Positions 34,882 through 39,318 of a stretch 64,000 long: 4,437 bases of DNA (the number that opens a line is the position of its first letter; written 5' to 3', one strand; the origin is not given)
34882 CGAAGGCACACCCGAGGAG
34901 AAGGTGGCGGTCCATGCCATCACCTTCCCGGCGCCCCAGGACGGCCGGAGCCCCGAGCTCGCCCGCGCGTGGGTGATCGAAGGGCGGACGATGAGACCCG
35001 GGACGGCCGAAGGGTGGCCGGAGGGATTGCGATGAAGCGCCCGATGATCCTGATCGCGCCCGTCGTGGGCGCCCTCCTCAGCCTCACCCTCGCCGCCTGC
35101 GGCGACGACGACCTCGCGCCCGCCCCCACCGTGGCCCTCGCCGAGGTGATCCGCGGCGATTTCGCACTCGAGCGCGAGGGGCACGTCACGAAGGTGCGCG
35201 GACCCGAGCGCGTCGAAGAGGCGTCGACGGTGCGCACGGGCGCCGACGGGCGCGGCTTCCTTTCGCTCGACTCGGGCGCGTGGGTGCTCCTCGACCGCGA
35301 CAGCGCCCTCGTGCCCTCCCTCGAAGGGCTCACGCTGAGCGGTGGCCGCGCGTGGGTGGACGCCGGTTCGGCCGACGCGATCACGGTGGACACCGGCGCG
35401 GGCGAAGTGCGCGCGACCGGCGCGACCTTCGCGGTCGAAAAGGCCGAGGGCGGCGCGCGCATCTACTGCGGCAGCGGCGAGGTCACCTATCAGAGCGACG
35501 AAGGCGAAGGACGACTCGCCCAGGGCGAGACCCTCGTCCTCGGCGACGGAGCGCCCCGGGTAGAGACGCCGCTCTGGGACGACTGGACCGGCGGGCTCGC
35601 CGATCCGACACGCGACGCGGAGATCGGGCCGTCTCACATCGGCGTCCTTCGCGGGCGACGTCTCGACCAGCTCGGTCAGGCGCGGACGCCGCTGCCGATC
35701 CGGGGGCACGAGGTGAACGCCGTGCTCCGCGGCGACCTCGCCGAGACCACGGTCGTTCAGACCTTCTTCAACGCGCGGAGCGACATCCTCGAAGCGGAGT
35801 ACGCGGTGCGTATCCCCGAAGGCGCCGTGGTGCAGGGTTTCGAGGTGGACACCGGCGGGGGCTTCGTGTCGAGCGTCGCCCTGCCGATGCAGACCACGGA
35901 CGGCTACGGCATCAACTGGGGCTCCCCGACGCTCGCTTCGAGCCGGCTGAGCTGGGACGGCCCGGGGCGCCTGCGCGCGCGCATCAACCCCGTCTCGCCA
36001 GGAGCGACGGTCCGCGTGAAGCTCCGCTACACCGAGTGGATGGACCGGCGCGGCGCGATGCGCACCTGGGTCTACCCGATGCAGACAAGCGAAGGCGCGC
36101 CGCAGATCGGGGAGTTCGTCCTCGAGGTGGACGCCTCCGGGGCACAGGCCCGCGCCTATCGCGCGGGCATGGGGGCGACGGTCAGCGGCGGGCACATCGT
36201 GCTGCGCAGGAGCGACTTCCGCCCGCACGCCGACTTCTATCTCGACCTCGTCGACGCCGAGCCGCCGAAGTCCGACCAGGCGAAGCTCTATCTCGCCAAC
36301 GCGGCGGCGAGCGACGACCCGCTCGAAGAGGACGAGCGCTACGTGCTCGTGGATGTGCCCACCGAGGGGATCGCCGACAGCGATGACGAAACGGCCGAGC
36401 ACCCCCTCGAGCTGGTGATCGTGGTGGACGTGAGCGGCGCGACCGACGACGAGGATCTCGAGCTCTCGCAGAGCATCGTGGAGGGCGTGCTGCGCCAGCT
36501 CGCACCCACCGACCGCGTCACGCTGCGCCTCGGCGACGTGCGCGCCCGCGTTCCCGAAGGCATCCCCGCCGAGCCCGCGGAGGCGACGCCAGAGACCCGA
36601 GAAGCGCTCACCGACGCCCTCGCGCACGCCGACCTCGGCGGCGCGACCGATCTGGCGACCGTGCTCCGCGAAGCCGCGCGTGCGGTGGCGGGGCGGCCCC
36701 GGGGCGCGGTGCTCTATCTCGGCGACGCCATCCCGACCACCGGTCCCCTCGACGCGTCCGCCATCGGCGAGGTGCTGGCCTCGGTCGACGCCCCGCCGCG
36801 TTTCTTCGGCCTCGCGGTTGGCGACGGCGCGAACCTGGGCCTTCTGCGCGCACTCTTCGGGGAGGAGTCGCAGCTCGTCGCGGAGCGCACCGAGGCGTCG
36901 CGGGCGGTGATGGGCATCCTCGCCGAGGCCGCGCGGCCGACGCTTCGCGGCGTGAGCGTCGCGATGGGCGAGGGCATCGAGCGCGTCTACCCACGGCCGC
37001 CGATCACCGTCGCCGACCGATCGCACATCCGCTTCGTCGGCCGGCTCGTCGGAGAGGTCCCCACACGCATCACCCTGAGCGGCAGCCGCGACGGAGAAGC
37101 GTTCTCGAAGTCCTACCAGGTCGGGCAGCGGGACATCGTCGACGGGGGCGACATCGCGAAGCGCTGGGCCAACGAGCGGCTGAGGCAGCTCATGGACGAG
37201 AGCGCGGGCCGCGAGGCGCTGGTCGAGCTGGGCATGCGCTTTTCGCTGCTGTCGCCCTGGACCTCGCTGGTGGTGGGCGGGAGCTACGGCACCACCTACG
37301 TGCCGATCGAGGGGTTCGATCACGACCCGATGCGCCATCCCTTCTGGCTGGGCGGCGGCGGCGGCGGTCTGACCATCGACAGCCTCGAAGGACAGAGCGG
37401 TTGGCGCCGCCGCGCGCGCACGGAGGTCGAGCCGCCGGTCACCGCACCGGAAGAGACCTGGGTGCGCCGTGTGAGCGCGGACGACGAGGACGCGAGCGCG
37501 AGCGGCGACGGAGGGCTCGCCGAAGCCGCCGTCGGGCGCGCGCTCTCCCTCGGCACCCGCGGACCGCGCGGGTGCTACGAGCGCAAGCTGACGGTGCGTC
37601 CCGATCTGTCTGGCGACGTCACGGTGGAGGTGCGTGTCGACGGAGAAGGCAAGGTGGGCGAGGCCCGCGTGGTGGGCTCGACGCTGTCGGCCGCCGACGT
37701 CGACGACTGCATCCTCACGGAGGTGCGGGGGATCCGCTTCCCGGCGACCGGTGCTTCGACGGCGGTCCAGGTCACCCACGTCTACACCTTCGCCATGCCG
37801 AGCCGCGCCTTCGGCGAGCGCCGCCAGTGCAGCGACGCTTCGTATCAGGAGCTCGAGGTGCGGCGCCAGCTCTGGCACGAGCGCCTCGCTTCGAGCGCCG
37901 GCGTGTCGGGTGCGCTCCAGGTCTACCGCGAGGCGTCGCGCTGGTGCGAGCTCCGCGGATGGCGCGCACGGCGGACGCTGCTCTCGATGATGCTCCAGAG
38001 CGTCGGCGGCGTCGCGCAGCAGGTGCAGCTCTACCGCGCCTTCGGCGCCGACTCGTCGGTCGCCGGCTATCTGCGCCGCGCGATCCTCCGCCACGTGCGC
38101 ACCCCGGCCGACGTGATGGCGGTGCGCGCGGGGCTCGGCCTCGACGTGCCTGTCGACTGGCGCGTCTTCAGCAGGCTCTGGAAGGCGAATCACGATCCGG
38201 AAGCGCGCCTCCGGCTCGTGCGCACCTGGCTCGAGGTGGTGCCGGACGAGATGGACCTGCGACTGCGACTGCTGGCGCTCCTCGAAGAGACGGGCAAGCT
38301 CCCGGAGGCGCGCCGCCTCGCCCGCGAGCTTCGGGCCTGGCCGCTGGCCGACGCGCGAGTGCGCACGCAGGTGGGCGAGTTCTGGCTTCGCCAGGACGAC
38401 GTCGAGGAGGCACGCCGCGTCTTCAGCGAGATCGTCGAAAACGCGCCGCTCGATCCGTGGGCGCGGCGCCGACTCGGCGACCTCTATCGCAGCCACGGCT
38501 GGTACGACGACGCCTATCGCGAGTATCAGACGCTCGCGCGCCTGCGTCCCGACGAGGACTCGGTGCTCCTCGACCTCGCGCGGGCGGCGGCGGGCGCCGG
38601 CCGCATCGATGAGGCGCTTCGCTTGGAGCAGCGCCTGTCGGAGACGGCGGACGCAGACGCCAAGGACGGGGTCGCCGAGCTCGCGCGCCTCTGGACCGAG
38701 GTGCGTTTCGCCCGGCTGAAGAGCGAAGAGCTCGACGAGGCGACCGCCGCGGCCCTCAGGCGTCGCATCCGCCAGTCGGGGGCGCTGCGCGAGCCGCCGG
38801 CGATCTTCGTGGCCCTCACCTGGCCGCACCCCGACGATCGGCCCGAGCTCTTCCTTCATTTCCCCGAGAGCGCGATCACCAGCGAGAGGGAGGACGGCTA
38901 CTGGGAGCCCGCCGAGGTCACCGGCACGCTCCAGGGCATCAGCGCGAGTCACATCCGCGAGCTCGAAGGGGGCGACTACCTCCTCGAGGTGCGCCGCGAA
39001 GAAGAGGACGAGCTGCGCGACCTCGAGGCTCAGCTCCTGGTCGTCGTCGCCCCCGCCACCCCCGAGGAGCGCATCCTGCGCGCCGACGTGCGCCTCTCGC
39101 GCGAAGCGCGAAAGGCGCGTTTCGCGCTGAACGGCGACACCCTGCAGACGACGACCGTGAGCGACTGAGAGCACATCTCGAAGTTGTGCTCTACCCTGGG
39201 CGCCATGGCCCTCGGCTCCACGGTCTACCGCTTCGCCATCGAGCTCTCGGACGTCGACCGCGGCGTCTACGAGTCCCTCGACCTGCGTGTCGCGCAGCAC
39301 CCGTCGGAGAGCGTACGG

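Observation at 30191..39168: Tandem pair of paralogous giant lipoproteins with FecR-like / VIT / vWA / TonB_C-like / TPR architecture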

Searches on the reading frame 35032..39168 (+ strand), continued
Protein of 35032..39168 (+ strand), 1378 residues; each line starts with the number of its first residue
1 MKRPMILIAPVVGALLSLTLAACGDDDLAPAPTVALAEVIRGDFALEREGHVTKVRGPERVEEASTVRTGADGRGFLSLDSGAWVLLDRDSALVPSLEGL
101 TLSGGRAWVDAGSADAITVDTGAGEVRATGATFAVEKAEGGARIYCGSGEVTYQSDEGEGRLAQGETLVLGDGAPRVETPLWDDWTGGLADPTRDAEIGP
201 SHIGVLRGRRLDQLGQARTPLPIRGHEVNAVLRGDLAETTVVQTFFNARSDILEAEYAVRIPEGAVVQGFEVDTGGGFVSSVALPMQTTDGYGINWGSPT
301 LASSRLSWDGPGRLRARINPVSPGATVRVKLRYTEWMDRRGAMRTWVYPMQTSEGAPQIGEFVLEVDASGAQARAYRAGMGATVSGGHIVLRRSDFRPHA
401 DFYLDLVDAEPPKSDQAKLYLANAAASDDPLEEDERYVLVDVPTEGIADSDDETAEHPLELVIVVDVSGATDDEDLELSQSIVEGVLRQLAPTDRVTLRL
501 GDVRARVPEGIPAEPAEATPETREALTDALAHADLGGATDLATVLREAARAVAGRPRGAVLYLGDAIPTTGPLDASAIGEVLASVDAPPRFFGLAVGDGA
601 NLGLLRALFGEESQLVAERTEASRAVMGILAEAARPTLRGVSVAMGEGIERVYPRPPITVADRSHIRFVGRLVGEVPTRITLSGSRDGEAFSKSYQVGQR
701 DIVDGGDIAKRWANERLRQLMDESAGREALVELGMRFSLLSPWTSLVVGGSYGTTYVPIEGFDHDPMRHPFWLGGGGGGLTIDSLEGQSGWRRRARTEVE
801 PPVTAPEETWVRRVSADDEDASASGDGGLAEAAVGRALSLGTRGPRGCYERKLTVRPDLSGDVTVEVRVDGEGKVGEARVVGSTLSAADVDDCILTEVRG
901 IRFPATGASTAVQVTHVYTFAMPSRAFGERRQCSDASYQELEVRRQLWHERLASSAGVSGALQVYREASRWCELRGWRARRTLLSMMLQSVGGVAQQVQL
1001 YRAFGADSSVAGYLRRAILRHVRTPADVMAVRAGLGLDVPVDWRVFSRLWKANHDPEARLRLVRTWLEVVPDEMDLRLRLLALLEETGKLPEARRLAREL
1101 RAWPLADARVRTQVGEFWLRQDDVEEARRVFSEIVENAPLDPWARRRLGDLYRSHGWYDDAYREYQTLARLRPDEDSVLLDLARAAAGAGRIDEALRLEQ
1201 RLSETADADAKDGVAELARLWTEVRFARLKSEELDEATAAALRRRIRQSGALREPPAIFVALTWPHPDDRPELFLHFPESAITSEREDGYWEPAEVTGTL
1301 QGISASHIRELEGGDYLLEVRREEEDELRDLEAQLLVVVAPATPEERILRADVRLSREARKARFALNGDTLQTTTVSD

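Call 14: find_encoding_contigs(protein=P0051, flank=10000, max_places=3)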
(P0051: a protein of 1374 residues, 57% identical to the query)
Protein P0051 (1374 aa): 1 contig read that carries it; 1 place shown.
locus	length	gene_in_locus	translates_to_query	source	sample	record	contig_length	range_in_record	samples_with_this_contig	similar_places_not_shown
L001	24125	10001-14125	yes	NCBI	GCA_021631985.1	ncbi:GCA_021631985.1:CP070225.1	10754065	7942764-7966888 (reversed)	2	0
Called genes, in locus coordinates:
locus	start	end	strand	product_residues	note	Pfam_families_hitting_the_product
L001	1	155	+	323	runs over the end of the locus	PF00069:Pkinase, PF07714:PK_Tyr_Ser-Thr, PF06293:Kdo (weak)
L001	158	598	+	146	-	PF00300:His_Phos_1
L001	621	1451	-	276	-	PF01073:3Beta_HSD, PF01370:Epimerase, PF02254:TrkA_N (weak), PF04321:RmlD_sub_bind, PF05368:NmrA, PF07993:NAD_binding_4, PF13460:NAD_binding_10, PF16363:GDP_Man_Dehyd, +1 more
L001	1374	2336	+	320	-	PF00165:HTH_AraC (faint), PF12833:HTH_18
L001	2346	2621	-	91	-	PF01638:HxlR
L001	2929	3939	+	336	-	PF08240:ADH_N, PF00107:ADH_zinc_N, PF13602:ADH_zinc_N_2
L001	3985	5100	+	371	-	PF00034:Cytochrom_C (faint), PF03150:CCP_MauG, PF13442:Cytochrome_CBB3 (faint)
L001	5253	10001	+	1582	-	PF08487:VIT, PF14559:TPR_19 (faint)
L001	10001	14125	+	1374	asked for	PF04773:FecR (weak), PF08487:VIT, PF14559:TPR_19 (faint)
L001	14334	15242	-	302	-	PF01551:Peptidase_M23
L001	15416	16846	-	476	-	PF00515:TPR_1 (faint), PF13424:TPR_12, PF24885:TPR_NPHP3, PF17874:TPR_MalT (weak), PF13424:TPR_12, PF13374:TPR_10, PF24885:TPR_NPHP3 (weak), PF13424:TPR_12 (weak), +4 more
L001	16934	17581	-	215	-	PF00440:TetR_N, PF16925:TetR_C_13 (faint)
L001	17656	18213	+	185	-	-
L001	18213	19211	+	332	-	PF01073:3Beta_HSD, PF01370:Epimerase, PF02719:Polysacc_synt_2, PF04321:RmlD_sub_bind, PF05368:NmrA, PF13460:NAD_binding_10, PF16363:GDP_Man_Dehyd, PF07993:NAD_binding_4 (weak), +1 more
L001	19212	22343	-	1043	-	PF00873:ACR_tran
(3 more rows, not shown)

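Call 15: find_encoding_contigs(protein=P0001, flank=10000, max_places=2)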
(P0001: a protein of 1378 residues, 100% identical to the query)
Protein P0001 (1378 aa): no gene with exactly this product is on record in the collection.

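Call 19: find_related_loci(query=A1, collection=genome_contigs, flank=10000)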
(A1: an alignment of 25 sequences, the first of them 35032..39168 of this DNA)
Query A1 (1378 aa) in genome_contigs; peptide patterns used: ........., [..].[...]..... (x = any residue, [..] = any of these).
221 stretches matched a pattern; 141 encode a relative of the query (tblastn E <= 1e-3); the best 80 are kept; 69 distinct loci.
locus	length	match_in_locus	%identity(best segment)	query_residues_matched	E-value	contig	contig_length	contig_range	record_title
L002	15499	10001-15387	71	23-1322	0e+0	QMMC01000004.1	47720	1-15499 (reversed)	MAG: Deltaproteobacteria bacterium isolate B10_G4 B10_Guay4_scaffold_00149, whole genome shotgun sequence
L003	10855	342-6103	61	23-1369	0e+0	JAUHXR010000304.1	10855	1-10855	MAG: Polyangia bacterium isolate 3_bin.16 NODE_7110_length_10855_cov_2.448173, whole genome shotgun sequence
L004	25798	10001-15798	59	15-1376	0e+0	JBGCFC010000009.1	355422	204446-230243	MAG: Sandaracinaceae bacterium isolate SGMAG-31 contig9, whole genome shotgun sequence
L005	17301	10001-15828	58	40-1376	0e+0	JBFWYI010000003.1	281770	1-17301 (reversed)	MAG: Sandaracinaceae bacterium isolate CA_2019_TPBS_160 NODE_350_length_281770_cov_7.623183_TPBS, whole genome shotgun s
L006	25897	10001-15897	58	3-1374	0e+0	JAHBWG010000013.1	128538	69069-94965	MAG: Sandaracinaceae bacterium isolate ACE_MYX11 MYX11_13, whole genome shotgun sequence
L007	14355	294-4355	59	19-1369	0e+0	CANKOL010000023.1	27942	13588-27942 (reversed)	MAG: Sandaracinaceae bacterium isolate RH-9nov16-262 genome assembly, contig: RH-9nov16-C-C2936, whole genome shotgun se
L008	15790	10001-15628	55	16-1369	0e+0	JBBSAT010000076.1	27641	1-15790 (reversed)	MAG: Polyangiales bacterium isolate La6_metabat2.038 La6_metabat2.038_K_3474475_L_27641_cov_12.1487, whole genome shotgu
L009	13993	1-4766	56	16-1372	0e+0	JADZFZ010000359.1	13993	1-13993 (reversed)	MAG: Deltaproteobacteria bacterium isolate SJ883 c_000000313729, whole genome shotgun sequence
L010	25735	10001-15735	58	28-1371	0e+0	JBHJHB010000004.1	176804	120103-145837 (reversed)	MAG: Sandaracinaceae bacterium isolate sb_S12C846_1 S12Ck141_795950, whole genome shotgun sequence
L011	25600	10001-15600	57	14-1378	0e+0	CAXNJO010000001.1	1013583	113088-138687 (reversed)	MAG: Polyangiales bacterium isolate ME-04may21-LR-79 genome assembly, contig: ME-04may21-LR-C26, whole genome shotgun se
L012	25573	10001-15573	53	20-1378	0e+0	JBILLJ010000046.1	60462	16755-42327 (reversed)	MAG: Sandaracinaceae bacterium isolate ME2017-07-27_3300044645_group7_bin65 Rohwer_bin1493_scaffold_52_c1, whole genome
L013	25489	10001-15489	53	30-1371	0e+0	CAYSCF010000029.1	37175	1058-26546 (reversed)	MAG TPA_asm: uncultured Sandaracinaceae bacterium isolate binchicken_co54_31 genome assembly, contig: NODE_1876_length_3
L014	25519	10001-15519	52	10-1367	0e+0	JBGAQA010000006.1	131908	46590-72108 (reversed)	MAG: Sandaracinaceae bacterium isolate MAG_AAO_AS.33 AAOAS-33_NODE_6_length_131908_cov_6.544479, whole genome shotgun se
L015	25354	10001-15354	53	1-1372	0e+0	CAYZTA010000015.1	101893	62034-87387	MAG TPA_asm: uncultured Sandaracinus sp. isolate binchicken_co322_224 genome assembly, contig: NODE_378_length_101893_co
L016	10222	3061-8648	52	23-1371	0e+0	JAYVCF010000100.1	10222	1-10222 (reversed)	MAG: Deltaproteobacteria bacterium isolate GL30_UP_concoct_80 GL30_UP_concoct_80_99, whole genome shotgun sequence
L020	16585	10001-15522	53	14-1378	0e+0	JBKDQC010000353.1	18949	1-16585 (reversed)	MAG: Deltaproteobacteria bacterium isolate samp_2153_concoct_538 samp_2153_1280370, whole genome shotgun sequence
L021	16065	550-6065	53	12-1378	0e+0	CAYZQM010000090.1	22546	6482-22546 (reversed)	MAG TPA_asm: uncultured Sandaracinaceae bacterium isolate binchicken_co179_62 genome assembly, contig: NODE_4966_length_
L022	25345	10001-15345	53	15-1378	0e+0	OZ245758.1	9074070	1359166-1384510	MAG: Polyangiales bacterium isolate 1b4c1a86-0460-4abd-8bdf-cdfbe91d77c6 genome assembly, chromosome: 1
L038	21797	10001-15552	53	34-1378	0e+0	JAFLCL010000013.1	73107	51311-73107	MAG: Deltaproteobacteria bacterium isolate UWPOB_DELTA5 gnl_X_FKCMEJAL_13, whole genome shotgun sequence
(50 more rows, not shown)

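Call 42: search_solved_structures(query=A1, max_evalue=0.1)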
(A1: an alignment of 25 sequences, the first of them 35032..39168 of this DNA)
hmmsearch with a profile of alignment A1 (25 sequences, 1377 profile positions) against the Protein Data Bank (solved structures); distinct sequences matched with E-value up to 0.1: 47.
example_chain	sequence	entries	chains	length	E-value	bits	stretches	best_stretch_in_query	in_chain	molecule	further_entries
9c4f_I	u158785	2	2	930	2.9e-23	84.4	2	451-756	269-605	Inter-alpha-trypsin inhibitor heavy chain H4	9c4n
6fpy_A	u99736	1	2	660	7.7e-19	69.7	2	451-750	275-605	Inter-alpha-trypsin inhibitor heavy chain H1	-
6fpz_A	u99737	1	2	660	1.9e-17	65.2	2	451-750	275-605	Inter-alpha-trypsin inhibitor heavy chain H1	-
7obi_A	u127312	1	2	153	6.7e-06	26.9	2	1109-1183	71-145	CTPR-rv4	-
11jf_P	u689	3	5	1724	1.9e-05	25.3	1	222-346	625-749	Protein mono-ADP-ribosyltransferase PARP4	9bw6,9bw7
1na0_A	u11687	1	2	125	0.00024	21.7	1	1108-1206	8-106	designed protein CTPR3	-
2wqh_A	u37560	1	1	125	0.00036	21.2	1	1108-1206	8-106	CTPR3Y3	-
6b85_J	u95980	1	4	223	0.00036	21.2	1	1081-1196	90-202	TMHC4_R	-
6jp8_F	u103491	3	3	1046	0.00055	20.5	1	451-539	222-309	Voltage-dependent calcium channel subunit alpha-2/delta-1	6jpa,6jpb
8eog_D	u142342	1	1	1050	0.00055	20.5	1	451-539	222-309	Voltage-dependent calcium channel subunit alpha-2/delta-1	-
6jp5_F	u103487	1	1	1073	0.00057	20.5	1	451-539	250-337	Voltage-dependent calcium channel subunit alpha-2/delta-1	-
9vlg_A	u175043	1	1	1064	0.00058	20.4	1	451-539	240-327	Isoform 2 of Voltage-dependent calcium channel subunit alpha-2/delta-1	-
8hlp_F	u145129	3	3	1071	0.00059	20.4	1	451-539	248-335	Voltage-dependent calcium channel subunit alpha-2/delta-1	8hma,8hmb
7jpk_F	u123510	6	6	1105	0.00059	20.4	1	451-539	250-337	Voltage-dependent calcium channel subunit alpha-2/delta-1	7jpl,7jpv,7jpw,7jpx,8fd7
8e56_F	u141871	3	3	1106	0.00059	20.4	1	451-539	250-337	Voltage-dependent calcium channel subunit alpha-2/delta-1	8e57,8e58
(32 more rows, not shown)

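Call 60: list_cluster_members(proteins=[P0001, P0121, P0139, P0051])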
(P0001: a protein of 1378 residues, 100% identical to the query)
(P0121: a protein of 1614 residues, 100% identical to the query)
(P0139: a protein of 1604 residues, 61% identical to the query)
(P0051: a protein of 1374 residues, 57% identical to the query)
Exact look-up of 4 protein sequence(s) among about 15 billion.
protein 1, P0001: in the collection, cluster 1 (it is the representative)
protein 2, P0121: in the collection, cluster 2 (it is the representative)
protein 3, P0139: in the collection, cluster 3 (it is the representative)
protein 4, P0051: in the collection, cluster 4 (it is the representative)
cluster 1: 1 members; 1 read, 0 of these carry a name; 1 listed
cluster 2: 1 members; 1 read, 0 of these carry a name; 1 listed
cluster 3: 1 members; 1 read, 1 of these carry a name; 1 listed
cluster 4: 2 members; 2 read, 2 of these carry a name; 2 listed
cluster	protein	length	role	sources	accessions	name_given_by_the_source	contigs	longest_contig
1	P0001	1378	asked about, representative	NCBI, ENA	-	-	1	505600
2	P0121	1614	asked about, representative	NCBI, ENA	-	-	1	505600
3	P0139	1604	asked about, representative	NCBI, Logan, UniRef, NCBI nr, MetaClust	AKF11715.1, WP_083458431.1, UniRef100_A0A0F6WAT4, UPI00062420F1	AgmX/PglI C-terminal domain-containing protein [Sandaracinus amylolyticus] | Putative abductin-like protein n=1 Tax=Sandaracinus amylolyticus TaxID=927083 ... | status=active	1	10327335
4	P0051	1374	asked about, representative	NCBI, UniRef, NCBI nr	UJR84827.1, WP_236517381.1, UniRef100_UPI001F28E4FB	AgmX/PglI C-terminal domain-containing protein [Sandaracinus amylolyticus] | AgmX/PglI C-terminal domain-containing protein n=1 Tax=Sandaracinus amylolyticus ...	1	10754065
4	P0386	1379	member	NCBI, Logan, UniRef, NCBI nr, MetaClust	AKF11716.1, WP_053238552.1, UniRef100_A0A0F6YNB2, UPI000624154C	AgmX/PglI C-terminal domain-containing protein [Sandaracinus amylolyticus] | Uncharacterized protein n=1 Tax=Sandaracinus amylolyticus TaxID=927083 ... | status=active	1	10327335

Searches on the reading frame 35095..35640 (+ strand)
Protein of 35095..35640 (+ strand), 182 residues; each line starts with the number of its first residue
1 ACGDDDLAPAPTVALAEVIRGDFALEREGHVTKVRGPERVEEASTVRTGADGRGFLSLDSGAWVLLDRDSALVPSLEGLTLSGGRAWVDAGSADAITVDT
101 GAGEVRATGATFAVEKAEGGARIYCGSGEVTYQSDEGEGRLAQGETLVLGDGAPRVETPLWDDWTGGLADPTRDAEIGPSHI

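Call 59: search_protein_families(library=pfam, proteins=[window:35095-35640:+], max_evalue=10)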
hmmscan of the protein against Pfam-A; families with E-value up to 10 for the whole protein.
window:35095-35640:+ (182 aa): 2 families
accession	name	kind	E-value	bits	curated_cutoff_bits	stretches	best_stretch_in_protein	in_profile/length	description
PF04773.18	FecR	-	8.1e-09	36.3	24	1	45-130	2-96/97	FecR protein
PF07883.17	Cupin_2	-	0.2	11.8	27.2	0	118-152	17-51/70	Cupin domain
